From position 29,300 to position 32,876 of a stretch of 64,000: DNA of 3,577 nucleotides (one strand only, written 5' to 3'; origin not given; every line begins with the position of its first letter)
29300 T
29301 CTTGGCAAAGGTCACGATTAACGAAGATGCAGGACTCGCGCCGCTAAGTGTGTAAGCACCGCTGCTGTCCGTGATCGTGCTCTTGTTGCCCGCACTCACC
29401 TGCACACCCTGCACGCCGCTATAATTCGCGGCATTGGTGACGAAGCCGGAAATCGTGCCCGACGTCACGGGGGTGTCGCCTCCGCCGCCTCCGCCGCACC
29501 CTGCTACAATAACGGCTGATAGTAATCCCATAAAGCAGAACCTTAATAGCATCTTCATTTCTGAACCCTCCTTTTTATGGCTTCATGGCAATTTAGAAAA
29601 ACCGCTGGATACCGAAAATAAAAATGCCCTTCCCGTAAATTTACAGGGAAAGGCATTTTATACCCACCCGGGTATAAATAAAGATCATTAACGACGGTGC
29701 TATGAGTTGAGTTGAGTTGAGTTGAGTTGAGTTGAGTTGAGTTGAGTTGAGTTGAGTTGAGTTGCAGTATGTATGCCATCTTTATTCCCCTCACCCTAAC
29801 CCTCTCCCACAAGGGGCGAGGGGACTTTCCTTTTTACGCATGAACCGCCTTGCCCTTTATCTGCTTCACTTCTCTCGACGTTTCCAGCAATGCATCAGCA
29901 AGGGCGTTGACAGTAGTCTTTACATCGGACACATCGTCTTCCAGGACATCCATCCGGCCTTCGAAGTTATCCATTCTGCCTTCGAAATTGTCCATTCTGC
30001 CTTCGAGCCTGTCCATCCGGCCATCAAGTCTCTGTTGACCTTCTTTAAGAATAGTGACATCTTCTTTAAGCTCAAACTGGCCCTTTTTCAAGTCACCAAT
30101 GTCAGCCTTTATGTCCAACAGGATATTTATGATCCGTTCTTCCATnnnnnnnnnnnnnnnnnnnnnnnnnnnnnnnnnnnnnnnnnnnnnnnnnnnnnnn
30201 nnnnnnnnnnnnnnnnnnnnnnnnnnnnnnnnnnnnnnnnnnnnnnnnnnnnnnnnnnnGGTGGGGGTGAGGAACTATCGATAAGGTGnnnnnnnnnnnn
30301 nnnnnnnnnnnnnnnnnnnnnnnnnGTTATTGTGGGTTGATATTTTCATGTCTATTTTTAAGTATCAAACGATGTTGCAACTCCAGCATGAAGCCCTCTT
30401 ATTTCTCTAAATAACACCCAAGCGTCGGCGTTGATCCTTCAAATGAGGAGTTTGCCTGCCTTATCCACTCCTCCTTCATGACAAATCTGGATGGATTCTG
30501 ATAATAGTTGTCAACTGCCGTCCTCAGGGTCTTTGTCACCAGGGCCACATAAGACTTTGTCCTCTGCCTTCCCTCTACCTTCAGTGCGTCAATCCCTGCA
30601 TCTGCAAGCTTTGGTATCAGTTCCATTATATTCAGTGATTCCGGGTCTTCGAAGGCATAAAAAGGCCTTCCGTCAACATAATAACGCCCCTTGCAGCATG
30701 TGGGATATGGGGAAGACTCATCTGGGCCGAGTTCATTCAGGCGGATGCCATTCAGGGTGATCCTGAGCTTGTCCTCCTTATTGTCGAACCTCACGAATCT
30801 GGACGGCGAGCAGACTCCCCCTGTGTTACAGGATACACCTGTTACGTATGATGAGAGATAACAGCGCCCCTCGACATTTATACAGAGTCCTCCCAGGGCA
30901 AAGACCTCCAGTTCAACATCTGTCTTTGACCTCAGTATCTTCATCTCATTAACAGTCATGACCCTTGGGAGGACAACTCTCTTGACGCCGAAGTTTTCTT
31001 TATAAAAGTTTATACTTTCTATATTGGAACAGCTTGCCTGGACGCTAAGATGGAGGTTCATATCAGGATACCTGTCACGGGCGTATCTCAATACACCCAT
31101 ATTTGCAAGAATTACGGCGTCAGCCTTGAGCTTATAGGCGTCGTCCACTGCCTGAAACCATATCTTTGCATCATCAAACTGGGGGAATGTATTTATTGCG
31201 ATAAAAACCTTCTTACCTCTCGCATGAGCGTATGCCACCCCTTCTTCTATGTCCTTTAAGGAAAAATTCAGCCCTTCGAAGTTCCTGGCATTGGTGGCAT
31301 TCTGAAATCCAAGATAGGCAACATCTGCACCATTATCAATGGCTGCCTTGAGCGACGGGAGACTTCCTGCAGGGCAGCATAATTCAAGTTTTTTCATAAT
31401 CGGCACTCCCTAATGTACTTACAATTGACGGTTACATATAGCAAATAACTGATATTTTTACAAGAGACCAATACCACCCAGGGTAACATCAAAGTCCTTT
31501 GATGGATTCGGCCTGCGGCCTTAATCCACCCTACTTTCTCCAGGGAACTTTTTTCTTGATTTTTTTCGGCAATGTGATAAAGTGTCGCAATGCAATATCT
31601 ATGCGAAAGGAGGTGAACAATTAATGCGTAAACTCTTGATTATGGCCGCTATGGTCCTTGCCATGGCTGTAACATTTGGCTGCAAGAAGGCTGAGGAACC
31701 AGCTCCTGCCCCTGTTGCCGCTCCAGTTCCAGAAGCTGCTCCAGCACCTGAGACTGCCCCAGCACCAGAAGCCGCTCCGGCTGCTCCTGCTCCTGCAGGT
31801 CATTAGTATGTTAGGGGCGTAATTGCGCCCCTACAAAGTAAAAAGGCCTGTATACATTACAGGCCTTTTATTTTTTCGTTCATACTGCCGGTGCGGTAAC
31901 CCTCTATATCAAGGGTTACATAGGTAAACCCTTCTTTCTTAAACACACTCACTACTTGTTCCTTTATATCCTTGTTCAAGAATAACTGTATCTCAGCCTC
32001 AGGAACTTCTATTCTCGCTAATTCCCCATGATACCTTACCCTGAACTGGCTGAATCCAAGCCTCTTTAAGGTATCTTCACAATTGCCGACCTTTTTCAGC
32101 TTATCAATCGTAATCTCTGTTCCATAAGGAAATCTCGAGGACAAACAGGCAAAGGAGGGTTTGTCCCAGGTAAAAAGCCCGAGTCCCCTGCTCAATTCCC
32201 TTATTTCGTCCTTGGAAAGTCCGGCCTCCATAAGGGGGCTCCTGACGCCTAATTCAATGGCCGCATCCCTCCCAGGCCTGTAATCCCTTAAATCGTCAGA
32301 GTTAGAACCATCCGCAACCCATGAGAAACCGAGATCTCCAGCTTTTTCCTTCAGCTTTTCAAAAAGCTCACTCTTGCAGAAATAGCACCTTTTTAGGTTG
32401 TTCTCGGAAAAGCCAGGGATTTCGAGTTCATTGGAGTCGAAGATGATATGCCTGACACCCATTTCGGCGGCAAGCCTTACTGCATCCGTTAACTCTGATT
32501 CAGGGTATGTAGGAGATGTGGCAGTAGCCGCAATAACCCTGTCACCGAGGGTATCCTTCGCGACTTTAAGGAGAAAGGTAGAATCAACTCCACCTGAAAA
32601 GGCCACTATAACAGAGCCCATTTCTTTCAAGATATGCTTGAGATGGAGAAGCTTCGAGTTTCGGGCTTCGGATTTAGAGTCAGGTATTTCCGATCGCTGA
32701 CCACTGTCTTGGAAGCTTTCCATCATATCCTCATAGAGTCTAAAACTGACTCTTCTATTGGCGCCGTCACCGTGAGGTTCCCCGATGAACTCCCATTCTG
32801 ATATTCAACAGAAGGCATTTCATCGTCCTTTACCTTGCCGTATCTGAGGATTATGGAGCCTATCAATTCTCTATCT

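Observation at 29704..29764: (GAGTT)12 microsatellite in the promoter region of a 911-aa surface lipoprotein, a candidate phase-variation switch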

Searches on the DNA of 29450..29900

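Call 76: search_rna_families(source=window, start=29450, end=29900, threshold=evalue, max_evalue=5)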
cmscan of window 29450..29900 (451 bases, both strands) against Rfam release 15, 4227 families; matches with E-value up to 5: 6.
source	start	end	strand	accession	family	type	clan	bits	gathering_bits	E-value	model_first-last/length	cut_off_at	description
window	29619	29708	-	RF02846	Ref84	Gene; antisense;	-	22.5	52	1.5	1-87/87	no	Enterococcus sRNA 84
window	29608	29676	-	RF03524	mir-3174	Gene; miRNA;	-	20.9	100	0.082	1-87/87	no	mir-3174 microRNA precursor family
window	29620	29673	-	RF02580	tsr31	Gene; sRNA;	-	17.5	50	3.3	1-70/70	no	S. aureus tsr31 small RNA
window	29787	29825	+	RF00381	Antizyme_FSE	Cis-reg; frameshift_element;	-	15.8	40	1.5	6-46/59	no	Antizyme RNA frameshifting stimulation element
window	29805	29854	-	RF03050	RAGATH-25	Gene; sRNA;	-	15.2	49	0.41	1-50/50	no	RAGATH-25 RNA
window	29729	29826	-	RF01089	PK-repBA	Cis-reg;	-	14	45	1.7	1-124/124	no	Pseudoknot of the regulatory region of the repBA gene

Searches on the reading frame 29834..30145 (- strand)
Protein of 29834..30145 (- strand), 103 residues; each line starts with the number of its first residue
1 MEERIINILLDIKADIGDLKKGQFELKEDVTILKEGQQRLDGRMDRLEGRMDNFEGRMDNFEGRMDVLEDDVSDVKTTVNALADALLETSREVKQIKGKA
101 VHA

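Call 6: search_protein_families(library=pfam, proteins=[window:29834-30145:-], max_evalue=0.01)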
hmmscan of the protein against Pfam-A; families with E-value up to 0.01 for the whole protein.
window:29834-30145:- (103 aa): 10 families
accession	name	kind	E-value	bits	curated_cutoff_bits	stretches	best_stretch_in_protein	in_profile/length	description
PF23991.1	DUF7310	-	3.6e-05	24.6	40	1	37-84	25-75/83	Coiled-coil region of unknown function (DUF7310)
PF05377.16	FlaC_arch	-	6.8e-05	23.6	27.8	1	43-82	1-40/55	Flagella accessory protein C (FlaC)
PF04728.18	LPP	-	0.00038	21.2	29.1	0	65-101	2-38/53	Lipoprotein leucine-zipper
PF05531.17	NPV_P10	-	0.001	20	29.8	0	7-54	4-54/75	Nucleopolyhedrovirus P10 protein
PF09728.14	Taxilin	-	0.0031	17.2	30.3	1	7-97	189-279/302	Myosin-like coiled-coil protein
PF24555.1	CC4_CEP85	-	0.0033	18.2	27.3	1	37-97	4-64/85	Centrosomal protein of 85 kDa-like, CC4 coiled-coil domain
PF07889.17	DUF1664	-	0.0036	17.8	34.6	0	12-49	85-122/124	Protein of unknown function (DUF1664)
PF10779.14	XhlA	-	0.0062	17.1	34.7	0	52-86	7-41/67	Haemolysin XhlA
PF14712.11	Snapin_Pallidin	-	0.0072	17.2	29.6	0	25-94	17-86/89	Snapin/Pallidin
PF07439.16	DUF1515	-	0.0078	16.6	22.2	1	32-80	23-71/113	Protein of unknown function (DUF1515)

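Call 8: find_encoding_contigs(protein=window:29834-30145:-, flank=6000, max_places=10)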
Protein window:29834-30145:- (103 aa): no gene with exactly this product is on record in the collection.

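Call 18: find_homologous_proteins(query=window:29834-30145:-, max_evalue=0.001)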
Query window:29834-30145:- (103 aa): 33 proteins with E <= 0.001 among 66 candidates.
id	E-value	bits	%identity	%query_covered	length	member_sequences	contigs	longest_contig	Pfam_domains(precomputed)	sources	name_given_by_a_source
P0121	5.3e-43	163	89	96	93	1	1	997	-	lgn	-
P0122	1.1e-40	156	83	100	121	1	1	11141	PF23991.2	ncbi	-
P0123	9.9e-40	152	83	97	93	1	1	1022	PF10805.15,PF23991.2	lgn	-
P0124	3.1e-31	125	68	100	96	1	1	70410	PF07889.18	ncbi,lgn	-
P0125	1.5e-30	123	71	99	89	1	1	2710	-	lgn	-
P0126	1.1e-27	114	69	100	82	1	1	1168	-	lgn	-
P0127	2.0e-27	113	71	96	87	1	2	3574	-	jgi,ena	-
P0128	1.0e-26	111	67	100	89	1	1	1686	-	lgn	-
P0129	6.1e-26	108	68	100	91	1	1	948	-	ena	-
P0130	1.3e-24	104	62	99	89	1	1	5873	-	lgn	-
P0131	1.5e-24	104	68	97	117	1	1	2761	-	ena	-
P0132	1.0e-23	101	65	99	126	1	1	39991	-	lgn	-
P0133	5.3e-23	99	64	99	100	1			-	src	-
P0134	1.2e-22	98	64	95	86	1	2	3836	-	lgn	-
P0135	2.0e-22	97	62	96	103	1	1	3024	PF05377.18,PF04513.18,PF05531.18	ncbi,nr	ncbi:MAG: DUF1515 family protein [Deltaproteobacteria bacterium]|nr:DUF1515 family protein [Deltapro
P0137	2.0e-20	91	62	100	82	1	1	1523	PF15237.12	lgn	-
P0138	7.6e-20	89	54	100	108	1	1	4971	PF04513.18,PF07889.18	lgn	-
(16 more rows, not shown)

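Call 20: find_encoding_contigs(protein=P0122, flank=6000, max_places=6)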
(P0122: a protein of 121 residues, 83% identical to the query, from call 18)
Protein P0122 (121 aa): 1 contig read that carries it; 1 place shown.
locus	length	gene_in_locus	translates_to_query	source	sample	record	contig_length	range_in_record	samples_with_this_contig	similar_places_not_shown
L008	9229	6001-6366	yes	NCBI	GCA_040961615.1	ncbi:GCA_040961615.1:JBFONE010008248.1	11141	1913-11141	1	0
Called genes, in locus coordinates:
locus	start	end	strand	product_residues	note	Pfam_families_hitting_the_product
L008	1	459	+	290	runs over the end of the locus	PF03755:YicC-like_N, PF08340:YicC-like_C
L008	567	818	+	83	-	PF04025:RemA-like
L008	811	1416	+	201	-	PF00625:Guanylate_kin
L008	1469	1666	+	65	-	PF01192:RNA_pol_Rpb6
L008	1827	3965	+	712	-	PF01966:HD, PF13328:HD_4, PF04607:RelA_SpoT, PF02824:TGS, PF19296:RelA_AH, PF28438:RelA_RIS, PF01842:ACT, PF13291:ACT_4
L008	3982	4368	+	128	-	PF01042:Ribonuc_L-PSP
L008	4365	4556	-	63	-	PF00830:Ribosomal_L28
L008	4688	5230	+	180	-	PF02698:DUF218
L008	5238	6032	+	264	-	PF00912:Transgly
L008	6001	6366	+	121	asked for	PF23991:DUF7310 (faint)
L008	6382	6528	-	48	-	-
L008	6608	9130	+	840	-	PF20464:MmeI_N, PF25120:DUF7814 (faint), PF20465:MmeI_hel, PF02384:N6_Mtase, PF20473:MmeI_Mtase, PF07669:Eco57I (weak), PF20466:MmeI_TRD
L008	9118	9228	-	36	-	?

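Call 21: find_encoding_contigs(protein=P0124, flank=6000, max_places=6)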
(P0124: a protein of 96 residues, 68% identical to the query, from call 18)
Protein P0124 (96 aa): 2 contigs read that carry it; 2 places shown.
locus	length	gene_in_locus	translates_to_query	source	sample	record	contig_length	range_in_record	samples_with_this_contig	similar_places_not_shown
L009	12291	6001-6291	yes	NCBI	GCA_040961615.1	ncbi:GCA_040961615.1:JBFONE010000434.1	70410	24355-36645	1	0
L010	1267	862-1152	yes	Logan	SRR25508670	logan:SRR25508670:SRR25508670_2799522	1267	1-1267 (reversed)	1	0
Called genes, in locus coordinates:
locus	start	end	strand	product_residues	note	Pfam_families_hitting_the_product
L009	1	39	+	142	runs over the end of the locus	PF04608:PgpA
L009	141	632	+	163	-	PF02464:CinA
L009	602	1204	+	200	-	PF02834:LigT_PEase, PF10469:AKAP7_NLS (weak), PF13563:2_5_RNA_ligase2, PF02834:LigT_PEase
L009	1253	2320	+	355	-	PF00154:RecA_N, PF08423:Rad51, PF06745:ATPase (faint), PF27531:MT3502_N (weak), PF21096:RecA_C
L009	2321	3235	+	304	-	PF01063:Aminotran_4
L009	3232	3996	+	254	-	PF00072:Response_reg, PF00165:HTH_AraC, PF12833:HTH_18, PF00165:HTH_AraC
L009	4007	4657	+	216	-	PF13505:OMP_b-brl (faint), PF20230:DUF6588 (faint)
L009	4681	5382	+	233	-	PF00923:TAL_FSA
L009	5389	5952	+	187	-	-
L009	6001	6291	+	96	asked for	PF07889:DUF1664 (faint)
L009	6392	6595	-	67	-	-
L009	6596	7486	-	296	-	PF00348:polyprenyl_synt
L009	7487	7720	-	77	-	PF02609:Exonuc_VII_S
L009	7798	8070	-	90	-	PF12441:CopG_antitoxin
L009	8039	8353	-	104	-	PF04365:BrnT_toxin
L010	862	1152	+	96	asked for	PF07889:DUF1664 (faint)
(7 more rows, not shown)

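Call 22: find_encoding_contigs(protein=P0121, flank=2000, max_places=6)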
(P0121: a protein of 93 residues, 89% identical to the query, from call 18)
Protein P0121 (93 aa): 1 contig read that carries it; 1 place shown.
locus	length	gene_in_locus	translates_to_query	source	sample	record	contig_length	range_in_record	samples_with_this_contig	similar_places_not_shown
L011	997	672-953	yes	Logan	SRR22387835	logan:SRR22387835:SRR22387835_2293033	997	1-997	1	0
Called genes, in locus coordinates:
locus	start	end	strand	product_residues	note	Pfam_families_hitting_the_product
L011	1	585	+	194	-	?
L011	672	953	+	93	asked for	-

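Call 39: find_encoding_contigs(protein=P0138, flank=5000, max_places=6)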
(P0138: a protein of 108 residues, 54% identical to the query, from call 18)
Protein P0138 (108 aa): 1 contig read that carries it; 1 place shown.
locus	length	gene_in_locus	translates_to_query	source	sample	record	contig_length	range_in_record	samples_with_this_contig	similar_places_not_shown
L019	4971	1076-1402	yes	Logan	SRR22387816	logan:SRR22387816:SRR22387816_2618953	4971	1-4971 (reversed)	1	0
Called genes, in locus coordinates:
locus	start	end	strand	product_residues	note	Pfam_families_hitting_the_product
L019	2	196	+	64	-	?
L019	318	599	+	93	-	PF02604:PhdYeFM_antitox (weak)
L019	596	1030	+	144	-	PF01850:PIN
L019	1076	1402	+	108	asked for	PF04513:Baculo_PEP_C (weak), PF07889:DUF1664 (weak)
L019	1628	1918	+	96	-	-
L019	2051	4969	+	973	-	?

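Call 40: find_encoding_contigs(protein=P0137, flank=3000, max_places=6)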
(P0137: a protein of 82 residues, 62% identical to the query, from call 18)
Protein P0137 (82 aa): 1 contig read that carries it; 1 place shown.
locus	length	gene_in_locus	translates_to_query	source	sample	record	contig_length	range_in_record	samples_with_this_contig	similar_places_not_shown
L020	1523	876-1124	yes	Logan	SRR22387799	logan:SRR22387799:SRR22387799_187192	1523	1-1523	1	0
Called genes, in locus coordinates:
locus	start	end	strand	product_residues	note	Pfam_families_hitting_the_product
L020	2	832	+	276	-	?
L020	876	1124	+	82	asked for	PF15237:PTRF_SDPR (weak)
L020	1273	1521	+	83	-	?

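Call 41: find_encoding_contigs(protein=P0126, flank=3000, max_places=6)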
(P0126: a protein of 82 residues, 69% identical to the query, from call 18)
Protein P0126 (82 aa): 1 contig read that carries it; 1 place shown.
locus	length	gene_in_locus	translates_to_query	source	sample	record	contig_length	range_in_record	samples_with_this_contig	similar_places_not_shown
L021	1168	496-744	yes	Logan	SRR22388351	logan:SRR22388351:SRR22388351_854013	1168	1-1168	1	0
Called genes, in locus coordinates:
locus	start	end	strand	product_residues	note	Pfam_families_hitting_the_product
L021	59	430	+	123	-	-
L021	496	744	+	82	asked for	-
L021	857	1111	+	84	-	PF10387:DUF2442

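Call 72: search_protein_families(library=ncbifam, proteins=[window:29834-30145:-], max_evalue=0.001)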
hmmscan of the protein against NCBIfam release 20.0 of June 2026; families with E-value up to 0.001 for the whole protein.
window:29834-30145:- (103 aa): 2 families
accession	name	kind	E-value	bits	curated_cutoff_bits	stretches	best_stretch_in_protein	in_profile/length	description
NF045487.1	ASRP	equivalog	7.7e-05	21.5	300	1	13-98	330-422/593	archaea-specific SMC-related protein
TIGR02169.1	SMC_prok_A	equivalog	0.00067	17.4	729.4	1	10-97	298-385/1165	chromosome segregation protein SMC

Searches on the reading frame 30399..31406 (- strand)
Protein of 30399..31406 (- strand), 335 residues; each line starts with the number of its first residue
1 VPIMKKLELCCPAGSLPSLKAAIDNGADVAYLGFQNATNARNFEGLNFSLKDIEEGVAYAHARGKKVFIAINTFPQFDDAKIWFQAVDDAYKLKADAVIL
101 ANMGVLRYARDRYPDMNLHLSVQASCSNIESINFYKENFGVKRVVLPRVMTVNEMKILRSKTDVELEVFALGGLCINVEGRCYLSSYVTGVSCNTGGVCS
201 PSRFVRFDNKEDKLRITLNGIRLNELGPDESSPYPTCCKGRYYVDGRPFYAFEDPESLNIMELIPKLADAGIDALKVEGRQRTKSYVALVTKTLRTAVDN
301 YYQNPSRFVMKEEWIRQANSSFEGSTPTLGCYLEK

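Call 6: search_protein_families(library=pfam, proteins=[window:30399-31406:-], max_evalue=0.01)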
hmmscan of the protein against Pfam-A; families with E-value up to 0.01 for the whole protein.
window:30399-31406:- (335 aa): 1 family
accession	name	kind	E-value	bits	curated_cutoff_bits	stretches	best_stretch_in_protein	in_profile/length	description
PF01136.24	Peptidase_U32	-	3.3e-62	210.3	22.4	1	83-326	4-222/233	Peptidase family U32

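Call 10: find_related_loci(query=window:30399-31406:-, collection=genome_contigs, flank=10000)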
Query window:30399-31406:- (335 aa) in genome_contigs; peptide patterns used: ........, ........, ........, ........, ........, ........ (x = any residue, [..] = any of these).
82 stretches matched a pattern; 4 encode a relative of the query (tblastn E <= 1e-3); 4 distinct loci.
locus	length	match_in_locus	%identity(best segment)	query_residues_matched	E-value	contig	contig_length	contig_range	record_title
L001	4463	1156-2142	50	7-335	1e-105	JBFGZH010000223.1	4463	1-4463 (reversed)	MAG: Psychromonas sp. isolate Mix_sand06.2021.04.G.41 k141_3644144_length_4463_cov_32.7730, whole genome shotgun sequenc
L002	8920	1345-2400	44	7-332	6e-100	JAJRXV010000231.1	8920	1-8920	MAG: Deltaproteobacteria bacterium isolate Dive96_bin3.187 k141_4040683, whole genome shotgun sequence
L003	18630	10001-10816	29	1-308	1e-32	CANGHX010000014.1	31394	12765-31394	MAG: Flavobacteriales bacterium isolate Jr-25may17-93 genome assembly, contig: Jr-25may17-C1379, whole genome shotgun se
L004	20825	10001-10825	29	2-304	2e-26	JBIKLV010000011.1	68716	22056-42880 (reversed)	MAG: Sulfuritalea sp. isolate ME2014-08-28_3300035662_group5_bin212 Rohwer_bin2369_scaffold_155_c1, whole genome shotgun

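Call 32: find_related_loci(query=window:30399-31406:-, collection=metagenome_contigs, flank=10000)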
Query window:30399-31406:- (335 aa) in metagenome_contigs; peptide patterns used: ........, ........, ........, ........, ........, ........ (x = any residue, [..] = any of these).
107 stretches matched a pattern; 7 encode a relative of the query (tblastn E <= 1e-3); 7 distinct loci.
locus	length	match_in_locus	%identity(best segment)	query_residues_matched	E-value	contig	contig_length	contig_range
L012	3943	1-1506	98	12-335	0e+0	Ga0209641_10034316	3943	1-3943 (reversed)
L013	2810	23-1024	92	2-335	0e+0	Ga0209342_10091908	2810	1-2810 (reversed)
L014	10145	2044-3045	91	2-335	0e+0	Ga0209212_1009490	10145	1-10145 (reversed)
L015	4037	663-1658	89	4-335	0e+0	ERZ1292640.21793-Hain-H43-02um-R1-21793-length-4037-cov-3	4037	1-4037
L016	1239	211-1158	87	2-335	0e+0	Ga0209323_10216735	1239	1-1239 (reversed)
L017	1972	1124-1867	96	1-248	2e-177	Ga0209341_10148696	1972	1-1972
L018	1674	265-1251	50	7-335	6e-114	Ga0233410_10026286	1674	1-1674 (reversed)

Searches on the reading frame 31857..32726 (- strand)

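Call 56: search_protein_families(library=pfam, proteins=[window:31857-32726:-], max_evalue=0.00001)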
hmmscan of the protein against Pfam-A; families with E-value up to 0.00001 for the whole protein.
window:31857-32726:- (289 aa): 0 families

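Call 72: search_protein_families(library=ncbifam, proteins=[window:31857-32726:-], max_evalue=0.001)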
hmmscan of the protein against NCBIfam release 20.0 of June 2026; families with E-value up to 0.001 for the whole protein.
window:31857-32726:- (289 aa): 10 families
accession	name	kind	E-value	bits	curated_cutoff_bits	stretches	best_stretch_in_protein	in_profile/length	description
TIGR00268.2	TIGR00268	equivalog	1.6e-101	339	150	1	25-283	2-259/259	ATP-dependent sacrificial sulfur transferase LarE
NF010587.0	PRK13980.1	equivalog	1.6e-06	27.5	255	1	35-97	30-93/267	NAD+ synthase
TIGR00552.1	nadE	equivalog_domain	3e-06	26.6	63.65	1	35-100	21-88/251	NAD(+) synthase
TIGR03573.1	WbuX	subfamily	3.6e-06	26.6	203.2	1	18-101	38-125/344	N-acetyl sugar amidotransferase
TIGR00364.1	TIGR00364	equivalog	1.5e-05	24.7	150.3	1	40-101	2-62/201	7-cyano-7-deazaguanine synthase QueC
NF010588.0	PRK13981.1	equivalog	2.3e-05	23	479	1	37-96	286-346/546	NAD+ synthase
NF010392.0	PRK13820.1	equivalog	6.5e-05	22.1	512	1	36-100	2-66/395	argininosuccinate synthase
TIGR00884.1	guaA_Cterm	equivalog_domain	7e-05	22.3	338.75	1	37-183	17-177/310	glutamine-hydrolyzing GMP synthase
NF007942.0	PRK10660.1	equivalog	0.00034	19.5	606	0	25-55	6-36/439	tRNA lysidine(34) synthetase TilS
NF038212.1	argG_rel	exception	0.00092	18.1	425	0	28-100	6-76/381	argininosuccinate synthase-related protein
